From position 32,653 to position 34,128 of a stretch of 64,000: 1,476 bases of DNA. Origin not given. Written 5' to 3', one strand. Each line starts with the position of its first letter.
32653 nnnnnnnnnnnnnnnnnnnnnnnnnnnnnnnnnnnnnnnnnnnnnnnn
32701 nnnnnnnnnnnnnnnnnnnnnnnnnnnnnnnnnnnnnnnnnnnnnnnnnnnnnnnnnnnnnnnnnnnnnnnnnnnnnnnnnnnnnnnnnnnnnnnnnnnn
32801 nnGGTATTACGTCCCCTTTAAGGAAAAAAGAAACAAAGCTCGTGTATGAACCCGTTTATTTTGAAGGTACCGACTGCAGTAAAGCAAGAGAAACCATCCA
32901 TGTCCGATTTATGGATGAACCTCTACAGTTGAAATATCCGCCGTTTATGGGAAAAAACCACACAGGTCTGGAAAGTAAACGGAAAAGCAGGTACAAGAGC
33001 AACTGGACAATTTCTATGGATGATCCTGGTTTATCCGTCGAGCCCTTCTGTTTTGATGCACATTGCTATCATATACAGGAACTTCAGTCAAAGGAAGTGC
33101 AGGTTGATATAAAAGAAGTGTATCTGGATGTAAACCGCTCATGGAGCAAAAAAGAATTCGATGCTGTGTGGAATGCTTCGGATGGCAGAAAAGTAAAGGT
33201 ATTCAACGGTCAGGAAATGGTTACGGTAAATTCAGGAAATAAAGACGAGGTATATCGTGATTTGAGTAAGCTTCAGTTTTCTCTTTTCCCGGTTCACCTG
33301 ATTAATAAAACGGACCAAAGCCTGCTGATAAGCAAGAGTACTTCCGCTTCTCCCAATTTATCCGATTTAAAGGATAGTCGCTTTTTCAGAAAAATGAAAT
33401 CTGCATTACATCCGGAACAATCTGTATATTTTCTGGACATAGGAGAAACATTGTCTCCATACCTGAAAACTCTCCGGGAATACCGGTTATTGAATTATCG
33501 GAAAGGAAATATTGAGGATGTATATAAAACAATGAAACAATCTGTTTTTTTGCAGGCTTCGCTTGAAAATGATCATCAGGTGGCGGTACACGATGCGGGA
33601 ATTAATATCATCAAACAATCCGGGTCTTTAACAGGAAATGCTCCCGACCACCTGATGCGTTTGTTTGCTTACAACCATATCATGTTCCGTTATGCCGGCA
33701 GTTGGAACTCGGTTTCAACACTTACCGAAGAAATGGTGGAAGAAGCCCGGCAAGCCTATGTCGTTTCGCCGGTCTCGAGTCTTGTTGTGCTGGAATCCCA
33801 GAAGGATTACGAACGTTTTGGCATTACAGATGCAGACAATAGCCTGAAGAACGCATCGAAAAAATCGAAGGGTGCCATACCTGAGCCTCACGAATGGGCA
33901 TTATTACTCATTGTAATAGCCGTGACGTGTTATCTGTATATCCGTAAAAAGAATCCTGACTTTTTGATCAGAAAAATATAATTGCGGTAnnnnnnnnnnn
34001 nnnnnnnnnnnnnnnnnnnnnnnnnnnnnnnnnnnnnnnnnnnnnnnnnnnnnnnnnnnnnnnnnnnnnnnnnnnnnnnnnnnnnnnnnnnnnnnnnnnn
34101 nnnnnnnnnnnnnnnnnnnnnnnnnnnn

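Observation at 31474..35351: Self-contained exosortase system: a polytopic VIT-domain protein with its own PEP-CTERM tail, followed by a dedicated exosortase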

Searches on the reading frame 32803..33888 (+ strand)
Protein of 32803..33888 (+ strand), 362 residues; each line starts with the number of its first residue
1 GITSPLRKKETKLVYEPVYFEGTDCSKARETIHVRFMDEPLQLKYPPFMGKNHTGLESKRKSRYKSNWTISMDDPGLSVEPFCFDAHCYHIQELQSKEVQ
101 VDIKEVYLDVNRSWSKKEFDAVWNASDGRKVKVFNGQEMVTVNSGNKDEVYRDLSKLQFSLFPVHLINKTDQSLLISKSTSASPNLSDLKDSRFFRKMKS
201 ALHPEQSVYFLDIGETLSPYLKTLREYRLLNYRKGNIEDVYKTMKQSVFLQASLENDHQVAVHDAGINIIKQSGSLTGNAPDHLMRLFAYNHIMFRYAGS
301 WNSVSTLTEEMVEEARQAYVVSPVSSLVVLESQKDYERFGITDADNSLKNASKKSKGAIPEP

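Call 15: search_protein_families(library=pfam, proteins=[window:32803-33888:+], max_evalue=1)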
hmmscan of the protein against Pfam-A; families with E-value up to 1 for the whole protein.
window:32803-33888:+ (362 aa): 2 families
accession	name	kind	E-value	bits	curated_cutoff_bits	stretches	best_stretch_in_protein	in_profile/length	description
PF17478.7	VP4_helical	-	0.051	13.5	27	1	295-354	68-127/292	Rotavirus VP4 helical domain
PF17362.7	pXO2-34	-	0.1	13.2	30.8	0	128-146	13-31/79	Family of unknown function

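Call 35: search_protein_families(library=ncbifam, proteins=[window:32803-33888:+], max_evalue=10)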
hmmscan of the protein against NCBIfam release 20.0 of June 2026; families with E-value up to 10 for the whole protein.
window:32803-33888:+ (362 aa): 1 family
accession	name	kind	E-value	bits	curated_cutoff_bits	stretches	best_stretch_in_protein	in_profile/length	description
TIGR04477.1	sorted_by_XrtN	equivalog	1.1e-111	374.4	250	1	1-362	440-800/822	XrtN system VIT domain-containing protein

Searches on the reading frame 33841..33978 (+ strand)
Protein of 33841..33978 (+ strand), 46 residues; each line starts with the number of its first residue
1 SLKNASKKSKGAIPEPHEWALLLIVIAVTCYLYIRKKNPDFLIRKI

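Call 35: search_protein_families(library=ncbifam, proteins=[window:33841-33978:+], max_evalue=10)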
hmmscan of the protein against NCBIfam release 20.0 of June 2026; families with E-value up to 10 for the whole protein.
seq(46 aa): 7 families
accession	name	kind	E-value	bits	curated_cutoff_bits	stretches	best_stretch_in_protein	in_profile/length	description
TIGR04477.1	sorted_by_XrtN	equivalog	8.1e-12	44.1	250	1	1-37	785-821/822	XrtN system VIT domain-containing protein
NF033507.3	Loki-CTERM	subfamily_domain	0.028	14.7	19.9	1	20-37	7-24/27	Loki-CTERM sorting domain-containing protein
NF038119.1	PEP_CTERM_MHFG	equivalog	0.099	12.9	100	1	6-36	229-259/260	MHFG family PEP-CTERM protein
TIGR02595.1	PEP_CTERM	domain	0.11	13.4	16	1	13-36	1-23/24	PEP-CTERM sorting domain-containing protein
NF035944.1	PEPxxWA-CTERM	domain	0.16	11.9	35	1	13-23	1-11/24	PEPxxWA-CTERM sorting domain-containing protein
NF038129.1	PEP_NF038129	equivalog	0.17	11.7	65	1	8-28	166-186/194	NF038129 family PEP-CTERM protein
NF038118.1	PEP_CTERM_CCXG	equivalog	0.25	11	90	1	4-28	168-191/199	CCXG family PEP-CTERM protein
